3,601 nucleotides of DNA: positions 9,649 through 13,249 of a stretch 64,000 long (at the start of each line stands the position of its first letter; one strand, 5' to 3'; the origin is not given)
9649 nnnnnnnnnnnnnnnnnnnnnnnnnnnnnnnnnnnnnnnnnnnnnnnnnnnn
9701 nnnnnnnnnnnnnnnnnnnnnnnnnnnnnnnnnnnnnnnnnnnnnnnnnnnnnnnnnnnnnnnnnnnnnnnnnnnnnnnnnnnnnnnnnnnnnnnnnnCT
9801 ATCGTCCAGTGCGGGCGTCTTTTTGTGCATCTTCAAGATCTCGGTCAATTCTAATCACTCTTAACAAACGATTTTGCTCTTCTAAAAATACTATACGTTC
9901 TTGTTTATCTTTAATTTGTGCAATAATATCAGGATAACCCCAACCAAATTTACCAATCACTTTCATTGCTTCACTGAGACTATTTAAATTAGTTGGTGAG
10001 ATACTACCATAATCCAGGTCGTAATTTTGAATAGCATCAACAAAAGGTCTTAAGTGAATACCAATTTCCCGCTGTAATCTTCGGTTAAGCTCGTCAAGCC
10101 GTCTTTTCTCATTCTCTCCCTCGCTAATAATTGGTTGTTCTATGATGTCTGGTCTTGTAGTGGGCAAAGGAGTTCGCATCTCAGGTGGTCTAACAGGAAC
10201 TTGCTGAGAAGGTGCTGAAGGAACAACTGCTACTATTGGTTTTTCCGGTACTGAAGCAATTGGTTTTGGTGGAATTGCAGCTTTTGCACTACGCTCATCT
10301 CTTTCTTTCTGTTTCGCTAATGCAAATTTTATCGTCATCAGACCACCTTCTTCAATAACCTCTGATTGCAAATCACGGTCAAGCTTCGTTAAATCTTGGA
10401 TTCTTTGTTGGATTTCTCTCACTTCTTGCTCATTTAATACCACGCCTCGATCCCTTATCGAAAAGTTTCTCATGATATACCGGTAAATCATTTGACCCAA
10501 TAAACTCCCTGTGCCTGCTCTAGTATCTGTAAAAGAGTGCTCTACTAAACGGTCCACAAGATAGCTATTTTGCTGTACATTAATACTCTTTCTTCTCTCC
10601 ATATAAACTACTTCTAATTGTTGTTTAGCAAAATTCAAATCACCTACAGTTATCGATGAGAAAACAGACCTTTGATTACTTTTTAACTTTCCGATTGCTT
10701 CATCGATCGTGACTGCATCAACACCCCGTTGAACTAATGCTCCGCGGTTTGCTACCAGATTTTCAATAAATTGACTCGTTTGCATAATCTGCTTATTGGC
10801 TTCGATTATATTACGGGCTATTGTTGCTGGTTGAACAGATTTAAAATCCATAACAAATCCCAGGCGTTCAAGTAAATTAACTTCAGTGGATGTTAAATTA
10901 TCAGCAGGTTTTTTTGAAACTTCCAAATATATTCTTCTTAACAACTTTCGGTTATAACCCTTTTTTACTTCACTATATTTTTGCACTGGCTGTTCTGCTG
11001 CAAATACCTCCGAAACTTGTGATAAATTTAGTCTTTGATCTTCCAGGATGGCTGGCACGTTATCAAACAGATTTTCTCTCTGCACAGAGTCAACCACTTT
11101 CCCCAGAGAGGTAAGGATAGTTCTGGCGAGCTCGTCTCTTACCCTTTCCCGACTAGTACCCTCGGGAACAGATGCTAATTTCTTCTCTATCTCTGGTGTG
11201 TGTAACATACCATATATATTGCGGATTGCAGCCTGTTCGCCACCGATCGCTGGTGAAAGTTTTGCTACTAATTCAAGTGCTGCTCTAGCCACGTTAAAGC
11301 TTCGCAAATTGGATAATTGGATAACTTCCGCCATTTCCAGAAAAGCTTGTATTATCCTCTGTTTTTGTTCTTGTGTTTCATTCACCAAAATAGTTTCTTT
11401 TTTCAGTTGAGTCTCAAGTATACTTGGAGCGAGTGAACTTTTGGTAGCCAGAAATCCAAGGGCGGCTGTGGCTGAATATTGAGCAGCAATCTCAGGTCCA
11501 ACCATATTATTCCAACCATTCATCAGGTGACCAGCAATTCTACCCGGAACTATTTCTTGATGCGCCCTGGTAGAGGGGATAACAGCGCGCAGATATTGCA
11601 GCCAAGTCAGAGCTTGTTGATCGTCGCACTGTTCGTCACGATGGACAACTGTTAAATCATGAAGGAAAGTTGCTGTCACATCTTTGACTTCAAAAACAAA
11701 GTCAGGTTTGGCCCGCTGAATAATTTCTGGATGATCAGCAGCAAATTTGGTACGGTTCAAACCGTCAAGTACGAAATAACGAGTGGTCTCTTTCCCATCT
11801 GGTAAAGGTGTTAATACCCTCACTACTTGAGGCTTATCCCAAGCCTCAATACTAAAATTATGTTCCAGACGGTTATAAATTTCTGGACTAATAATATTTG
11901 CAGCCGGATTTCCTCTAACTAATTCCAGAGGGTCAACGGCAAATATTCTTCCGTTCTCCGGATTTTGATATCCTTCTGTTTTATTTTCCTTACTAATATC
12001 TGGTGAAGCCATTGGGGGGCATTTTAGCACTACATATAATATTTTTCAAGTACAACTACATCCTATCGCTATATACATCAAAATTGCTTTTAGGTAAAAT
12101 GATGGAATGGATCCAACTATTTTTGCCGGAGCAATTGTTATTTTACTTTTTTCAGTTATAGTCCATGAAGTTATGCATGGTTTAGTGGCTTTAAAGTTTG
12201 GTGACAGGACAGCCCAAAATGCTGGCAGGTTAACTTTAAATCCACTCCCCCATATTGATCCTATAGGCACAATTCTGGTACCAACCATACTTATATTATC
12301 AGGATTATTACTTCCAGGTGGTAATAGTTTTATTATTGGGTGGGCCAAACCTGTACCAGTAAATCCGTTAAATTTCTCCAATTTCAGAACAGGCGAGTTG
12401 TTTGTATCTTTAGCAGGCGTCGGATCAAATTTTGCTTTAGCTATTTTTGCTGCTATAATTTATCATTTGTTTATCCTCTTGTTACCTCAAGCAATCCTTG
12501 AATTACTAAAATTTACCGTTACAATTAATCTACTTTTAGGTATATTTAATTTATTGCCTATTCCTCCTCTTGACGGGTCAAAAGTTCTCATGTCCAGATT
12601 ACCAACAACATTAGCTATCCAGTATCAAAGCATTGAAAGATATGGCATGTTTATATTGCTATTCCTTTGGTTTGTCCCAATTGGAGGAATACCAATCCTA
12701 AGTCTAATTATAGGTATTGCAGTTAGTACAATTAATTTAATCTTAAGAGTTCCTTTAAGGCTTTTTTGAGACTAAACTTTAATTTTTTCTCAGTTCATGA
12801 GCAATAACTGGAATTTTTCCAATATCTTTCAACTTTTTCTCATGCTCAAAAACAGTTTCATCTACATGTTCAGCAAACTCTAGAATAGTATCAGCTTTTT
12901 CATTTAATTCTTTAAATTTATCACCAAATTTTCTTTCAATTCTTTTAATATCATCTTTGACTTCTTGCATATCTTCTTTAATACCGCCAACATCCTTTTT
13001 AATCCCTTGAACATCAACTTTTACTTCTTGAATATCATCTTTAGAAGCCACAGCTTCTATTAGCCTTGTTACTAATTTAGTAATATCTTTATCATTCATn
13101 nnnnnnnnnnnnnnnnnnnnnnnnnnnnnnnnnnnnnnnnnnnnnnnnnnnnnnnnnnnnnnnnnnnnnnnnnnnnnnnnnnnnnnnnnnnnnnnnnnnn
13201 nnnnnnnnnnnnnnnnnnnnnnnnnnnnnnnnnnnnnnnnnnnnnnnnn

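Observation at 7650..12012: Candidate uncharacterised 3-gene module: ParB/Srx-like 737-aa protein followed by two tandem, divergent double-motif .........-like paralogs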

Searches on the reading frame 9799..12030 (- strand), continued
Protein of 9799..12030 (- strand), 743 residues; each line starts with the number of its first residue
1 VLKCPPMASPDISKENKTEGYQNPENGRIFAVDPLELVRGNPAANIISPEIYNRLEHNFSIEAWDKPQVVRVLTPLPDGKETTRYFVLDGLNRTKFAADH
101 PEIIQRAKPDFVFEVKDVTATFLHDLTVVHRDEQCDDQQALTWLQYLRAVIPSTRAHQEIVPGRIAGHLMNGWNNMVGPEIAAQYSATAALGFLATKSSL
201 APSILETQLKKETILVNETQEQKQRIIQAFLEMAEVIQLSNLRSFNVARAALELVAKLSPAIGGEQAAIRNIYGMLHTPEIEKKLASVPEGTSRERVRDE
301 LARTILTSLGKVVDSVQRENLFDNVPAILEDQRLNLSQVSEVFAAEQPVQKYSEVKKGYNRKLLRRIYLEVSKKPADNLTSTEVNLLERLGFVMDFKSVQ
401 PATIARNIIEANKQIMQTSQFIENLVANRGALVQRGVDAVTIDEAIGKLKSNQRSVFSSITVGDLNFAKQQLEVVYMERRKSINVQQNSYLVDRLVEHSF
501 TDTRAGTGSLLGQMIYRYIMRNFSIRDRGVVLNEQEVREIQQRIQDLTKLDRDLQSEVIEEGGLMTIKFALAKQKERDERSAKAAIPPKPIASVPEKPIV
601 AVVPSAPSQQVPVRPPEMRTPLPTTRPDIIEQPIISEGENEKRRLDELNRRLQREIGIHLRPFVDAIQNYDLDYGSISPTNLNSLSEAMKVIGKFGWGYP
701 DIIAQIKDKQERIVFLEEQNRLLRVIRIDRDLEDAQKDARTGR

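Call 65: find_encoding_contigs(protein=P0133, flank=8000, max_places=3)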
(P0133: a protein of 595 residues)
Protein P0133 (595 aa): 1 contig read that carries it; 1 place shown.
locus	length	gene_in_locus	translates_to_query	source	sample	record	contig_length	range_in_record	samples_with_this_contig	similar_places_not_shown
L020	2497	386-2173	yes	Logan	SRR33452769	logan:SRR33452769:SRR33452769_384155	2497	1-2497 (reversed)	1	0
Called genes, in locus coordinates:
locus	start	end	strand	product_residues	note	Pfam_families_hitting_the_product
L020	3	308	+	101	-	?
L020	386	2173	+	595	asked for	PF02467:Whib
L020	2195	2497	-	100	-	?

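Call 78: find_related_loci(query=A7, collection=metagenome_contigs, flank=8000)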
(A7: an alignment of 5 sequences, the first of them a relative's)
Query A7 (641 aa) in metagenome_contigs; peptide patterns used: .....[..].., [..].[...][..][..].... (x = any residue, [..] = any of these).
510 stretches matched a pattern, but none encodes a relative of the query by tblastn (E <= 1e-3).

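Call 79: find_encoding_contigs(protein=P0103, flank=10000, max_places=3)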
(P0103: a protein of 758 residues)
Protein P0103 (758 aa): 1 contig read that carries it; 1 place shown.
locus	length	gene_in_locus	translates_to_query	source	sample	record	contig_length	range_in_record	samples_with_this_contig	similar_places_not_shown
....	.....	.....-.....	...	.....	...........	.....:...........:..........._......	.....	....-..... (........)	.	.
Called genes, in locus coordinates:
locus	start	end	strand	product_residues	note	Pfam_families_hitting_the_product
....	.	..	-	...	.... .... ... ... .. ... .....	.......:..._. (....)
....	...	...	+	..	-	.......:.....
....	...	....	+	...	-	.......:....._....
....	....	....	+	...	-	-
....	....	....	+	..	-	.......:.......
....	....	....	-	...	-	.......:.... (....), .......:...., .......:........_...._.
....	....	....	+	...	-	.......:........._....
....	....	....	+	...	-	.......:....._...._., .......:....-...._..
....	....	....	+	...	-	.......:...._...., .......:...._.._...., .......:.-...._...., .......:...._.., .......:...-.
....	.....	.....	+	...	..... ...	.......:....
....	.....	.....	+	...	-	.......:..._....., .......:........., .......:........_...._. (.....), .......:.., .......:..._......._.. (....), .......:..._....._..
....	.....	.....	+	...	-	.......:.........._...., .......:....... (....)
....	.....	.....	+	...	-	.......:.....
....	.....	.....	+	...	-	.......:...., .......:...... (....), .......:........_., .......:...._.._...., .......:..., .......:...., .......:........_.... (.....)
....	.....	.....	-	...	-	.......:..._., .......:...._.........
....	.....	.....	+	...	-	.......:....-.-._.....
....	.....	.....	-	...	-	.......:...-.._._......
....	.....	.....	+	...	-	-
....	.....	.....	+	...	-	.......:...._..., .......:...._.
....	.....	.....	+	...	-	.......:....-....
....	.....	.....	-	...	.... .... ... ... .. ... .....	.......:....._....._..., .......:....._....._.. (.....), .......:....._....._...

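Call 80: find_encoding_contigs(protein=P0112, flank=10000, max_places=3)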
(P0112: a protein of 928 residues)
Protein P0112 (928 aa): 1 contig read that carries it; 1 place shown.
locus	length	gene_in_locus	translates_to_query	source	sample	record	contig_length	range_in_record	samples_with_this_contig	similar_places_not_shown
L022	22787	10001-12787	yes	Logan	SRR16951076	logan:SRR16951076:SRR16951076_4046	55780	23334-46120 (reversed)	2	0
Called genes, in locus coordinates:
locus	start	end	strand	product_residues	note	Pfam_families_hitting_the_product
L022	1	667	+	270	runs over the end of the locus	-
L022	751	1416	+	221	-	-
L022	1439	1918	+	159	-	-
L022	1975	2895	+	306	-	PF04402:SIMPL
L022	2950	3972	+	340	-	PF01933:CofD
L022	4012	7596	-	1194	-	-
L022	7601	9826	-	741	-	-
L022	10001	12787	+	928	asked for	-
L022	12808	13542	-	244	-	PF01479:S4 (weak), PF00849:PseudoU_synth_2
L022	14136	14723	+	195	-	-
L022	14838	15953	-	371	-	-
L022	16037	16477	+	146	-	PF08818:DUF1801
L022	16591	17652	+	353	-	-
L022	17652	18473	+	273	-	PF00459:Inositol_P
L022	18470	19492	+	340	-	PF00702:Hydrolase (faint), PF12710:HAD (weak)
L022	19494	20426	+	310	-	PF00294:PfkB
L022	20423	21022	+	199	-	-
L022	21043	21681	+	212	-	PF00027:cNMP_binding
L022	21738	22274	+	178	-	PF01928:CYTH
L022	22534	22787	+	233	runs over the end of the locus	PF06737:Transglycosylas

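Call 87: find_related_loci(query=P0163, collection=metagenome_contigs, flank=10000)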
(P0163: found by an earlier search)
Query P0163 (1048 aa) in metagenome_contigs; peptide patterns used: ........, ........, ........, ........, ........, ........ (x = any residue, [..] = any of these).
600 stretches matched a pattern (row limit reached: there are more); 3 encode a relative of the query (tblastn E <= 1e-3); 3 distinct loci.
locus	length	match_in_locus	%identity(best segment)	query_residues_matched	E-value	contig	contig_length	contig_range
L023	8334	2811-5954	100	1-1048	0e+0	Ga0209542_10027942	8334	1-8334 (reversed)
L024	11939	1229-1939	31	653-902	9e-17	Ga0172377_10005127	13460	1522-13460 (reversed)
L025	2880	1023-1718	29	654-901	1e-16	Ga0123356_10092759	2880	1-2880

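Call 90: search_protein_families(library=pfam, proteins=[P0163, L023:5959-7050:+, L023:7068-8156:+, L013:4839-7016:+, L014:8035-9360:+, L017:3086-4288:+], max_evalue=0.1)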
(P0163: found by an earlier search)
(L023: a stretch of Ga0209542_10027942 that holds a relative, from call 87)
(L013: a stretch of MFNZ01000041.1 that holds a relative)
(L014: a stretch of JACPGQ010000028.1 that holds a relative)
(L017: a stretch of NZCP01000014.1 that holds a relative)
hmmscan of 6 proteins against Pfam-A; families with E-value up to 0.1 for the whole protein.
P0163 (1048 aa): 12 families
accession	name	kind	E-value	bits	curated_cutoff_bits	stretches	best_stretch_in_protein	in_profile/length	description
PF00196.25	GerE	-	1.1e-12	47.8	23.5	1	961-1004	2-45/57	Bacterial regulatory proteins, luxR family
PF04545.22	Sigma70_r4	-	1.1e-11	44.5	24.1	1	846-896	4-50/50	Sigma-70, region 4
PF04539.22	Sigma70_r3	-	2.7e-11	43.8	25.3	1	745-801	4-60/78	Sigma-70 region 3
PF04542.20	Sigma70_r2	-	5.4e-07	29.8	24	1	672-731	7-67/71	Sigma-70 region 2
PF13412.12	HTH_24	-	1.1e-06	28.6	21.9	0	847-887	1-38/48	Winged helix-turn-helix DNA-binding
PF08281.18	Sigma70_r4_2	-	2.1e-05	24.5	25.7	1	962-1004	11-54/54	Sigma-70, region 4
PF04967.18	HTH_10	-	0.00041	20.5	23.1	0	975-1004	22-51/53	HTH DNA binding domain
PF13384.12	HTH_23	-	0.002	18.4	24.6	0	968-999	9-40/50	Homeodomain-like domain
PF21476.4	PF0610-like_N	-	0.0087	16.7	33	0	967-1000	7-38/50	PF0610-like, N-terminal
PF08279.18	HTH_11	-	0.03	14.6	25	0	971-1000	11-39/55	HTH domain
PF00140.25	Sigma70_r1_2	-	0.088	13.2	22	0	607-621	16-30/34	Sigma-70 factor, region 1.2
PF13404.12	HTH_AsnC-type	-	0.091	13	27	0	316-345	8-37/42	AsnC-type helix-turn-helix domain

L023:5959-7050:+ (363 aa): 3 families
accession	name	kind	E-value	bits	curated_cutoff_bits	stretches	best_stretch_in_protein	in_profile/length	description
PF18780.6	HNH_repeat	-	5.3e-08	33.5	26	1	287-334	1-43/54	Homing endonuclease associated repeat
PF14528.11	LAGLIDADG_3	-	0.0014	19.3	22.5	1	185-261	5-81/82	LAGLIDADG-like domain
PF02173.22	pKID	-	0.067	13.1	25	0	294-313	7-26/41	pKID domain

L023:7068-8156:+ (362 aa): 3 families
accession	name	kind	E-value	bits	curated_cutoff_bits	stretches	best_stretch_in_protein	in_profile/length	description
PF18780.6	HNH_repeat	-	1.6e-06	28.8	26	1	285-331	1-42/54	Homing endonuclease associated repeat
PF14528.11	LAGLIDADG_3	-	0.078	13.7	22.5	0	186-259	5-81/82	LAGLIDADG-like domain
PF24956.1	Msl2-3_C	-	0.092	13.4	29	0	256-297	14-55/87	Mechanosensitive ion channel protein 2/3 C-terminal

L013:4839-7016:+ (725 aa): 2 families
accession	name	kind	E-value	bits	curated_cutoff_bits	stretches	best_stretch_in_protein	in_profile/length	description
PF14528.11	LAGLIDADG_3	-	1.3e-06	29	22.5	1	343-420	5-81/82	LAGLIDADG-like domain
PF18780.6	HNH_repeat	-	2.6e-05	24.9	26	1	456-502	1-42/54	Homing endonuclease associated repeat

L014:8035-9360:+ (441 aa): 3 families
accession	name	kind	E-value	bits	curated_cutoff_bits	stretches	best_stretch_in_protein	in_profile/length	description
PF14528.11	LAGLIDADG_3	-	0.00033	21.3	22.5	1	256-332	5-80/82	LAGLIDADG-like domain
PF18780.6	HNH_repeat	-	0.0005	20.8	26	1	361-406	2-42/54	Homing endonuclease associated repeat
PF23729.2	Spectrin_Dys-1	-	0.036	14.5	27.6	0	315-374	19-79/90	Dystrophin-1-like, spectrin repeat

L017:3086-4288:+ (400 aa): 2 families
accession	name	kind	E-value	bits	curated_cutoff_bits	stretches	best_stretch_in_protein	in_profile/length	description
PF14528.11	LAGLIDADG_3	-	9.1e-07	29.5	22.5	1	229-305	3-81/82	LAGLIDADG-like domain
PF18780.6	HNH_repeat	-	0.014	16.2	26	0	332-379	1-43/54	Homing endonuclease associated repeat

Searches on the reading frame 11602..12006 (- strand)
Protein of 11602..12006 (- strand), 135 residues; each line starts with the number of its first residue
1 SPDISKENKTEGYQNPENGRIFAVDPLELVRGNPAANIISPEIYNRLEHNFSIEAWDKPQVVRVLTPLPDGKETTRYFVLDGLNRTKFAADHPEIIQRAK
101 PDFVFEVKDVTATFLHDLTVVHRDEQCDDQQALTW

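Call 103: search_solved_structures(query=A8, max_evalue=10, show_alignments=3)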
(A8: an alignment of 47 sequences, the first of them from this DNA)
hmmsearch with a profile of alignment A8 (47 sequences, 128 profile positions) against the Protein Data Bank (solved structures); distinct sequences matched with E-value up to 10: 5.
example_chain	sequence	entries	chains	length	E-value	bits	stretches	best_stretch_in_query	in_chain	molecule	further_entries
1vk1_A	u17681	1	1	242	0.43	13.7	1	69-89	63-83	Conserved hypothetical protein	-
5x0j_A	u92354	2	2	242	0.88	12.7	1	70-89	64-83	Free serine kinase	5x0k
5x0b_A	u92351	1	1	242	0.9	12.6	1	70-89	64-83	Free serine kinase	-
5x0e_A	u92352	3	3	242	0.92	12.6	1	70-89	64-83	Free serine kinase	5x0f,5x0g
5oc9_A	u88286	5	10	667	1.8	11.7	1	26-67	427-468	Anoctamin-10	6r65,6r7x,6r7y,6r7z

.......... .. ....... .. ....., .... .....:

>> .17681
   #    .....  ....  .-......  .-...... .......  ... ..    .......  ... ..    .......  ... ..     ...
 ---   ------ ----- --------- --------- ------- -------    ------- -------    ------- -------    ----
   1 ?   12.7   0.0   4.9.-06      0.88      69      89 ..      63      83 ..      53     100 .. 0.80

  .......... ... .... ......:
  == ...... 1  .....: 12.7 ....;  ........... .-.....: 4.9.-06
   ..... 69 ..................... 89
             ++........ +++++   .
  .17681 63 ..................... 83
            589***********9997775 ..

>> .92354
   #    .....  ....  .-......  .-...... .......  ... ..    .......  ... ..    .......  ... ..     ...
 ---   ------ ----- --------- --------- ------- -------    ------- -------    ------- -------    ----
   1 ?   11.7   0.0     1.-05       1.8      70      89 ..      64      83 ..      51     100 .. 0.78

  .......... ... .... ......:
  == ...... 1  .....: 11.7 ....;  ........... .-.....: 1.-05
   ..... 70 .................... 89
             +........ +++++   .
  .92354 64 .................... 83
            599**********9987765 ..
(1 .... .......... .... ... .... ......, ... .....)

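Call 111: search_protein_families(library=pfam, alignment_id=A8, max_evalue=10)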
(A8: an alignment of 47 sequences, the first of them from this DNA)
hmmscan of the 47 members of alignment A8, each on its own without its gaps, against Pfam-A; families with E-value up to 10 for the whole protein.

A. member 1, seq(135 aa): 0 families

B. families by the number of members that match (of 47 scanned): 14 families
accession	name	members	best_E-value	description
PF06245.16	DUF1015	6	0.0033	Protein of unknown function (DUF1015)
PF17840.6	Tugs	1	0.0042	Tethering Ubl4a to BAGS domain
PF06339.18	Ectoine_synth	1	0.0074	Ectoine synthase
PF17666.6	DUF5528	1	0.044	Family of unknown function (DUF5528)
PF03849.19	Tfb2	1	0.054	Transcription factor Tfb2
PF01990.22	ATP-synt_F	1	0.057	ATP synthase (F/14-kDa) subunit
PF23459.1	S1_RRP5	1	0.06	RRP5 S1 domain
PF20784.2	DUF5575_C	1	0.073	DUF5575 C-terminal domain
PF19394.4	DUF5969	1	0.08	Family of unknown function (DUF5969)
PF11363.13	DUF3164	1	0.1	Protein of unknown function (DUF3164)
PF07863.16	CtnDOT_TraJ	1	0.15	Homologues of TraJ from Bacteroides conjugative transposon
PF14072.11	DndB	1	0.16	DNA-sulfur modification-associated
PF24392.2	Parb-CE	1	0.19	ParB CE domain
PF00155.27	Aminotran_1_2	1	0.31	Aminotransferase class I and II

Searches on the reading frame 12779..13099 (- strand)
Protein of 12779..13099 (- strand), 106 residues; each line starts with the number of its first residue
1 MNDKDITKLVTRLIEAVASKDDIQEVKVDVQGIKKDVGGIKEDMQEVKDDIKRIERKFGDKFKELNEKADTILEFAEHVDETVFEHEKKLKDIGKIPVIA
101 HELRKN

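Call 37: search_protein_families(library=pfam, proteins=[window:12779-13099:-], max_evalue=0.01)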
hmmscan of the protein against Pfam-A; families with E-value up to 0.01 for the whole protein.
window:12779-13099:- (106 aa): 6 families
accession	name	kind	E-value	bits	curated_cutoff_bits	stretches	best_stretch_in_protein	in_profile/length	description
PF06009.19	Laminin_II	-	0.00029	21.3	33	1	18-79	14-78/138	Laminin Domain II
PF20667.3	Sec10_N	-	0.0004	20.9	27.4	1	40-94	22-76/118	Exocyst complex component Sec10, N-terminal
PF07889.17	DUF1664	-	0.00056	20.4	34.6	0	41-95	47-101/124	Protein of unknown function (DUF1664)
PF06160.17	EzrA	-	0.004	16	39.6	1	18-91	105-178/557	Septation ring formation regulator, EzrA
PF10241.14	KxDL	-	0.0054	17.5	27.2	0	19-62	39-82/86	Uncharacterized conserved protein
PF19995.5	iSTAND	-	0.0089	16.9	24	0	8-91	40-126/163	inactive STAND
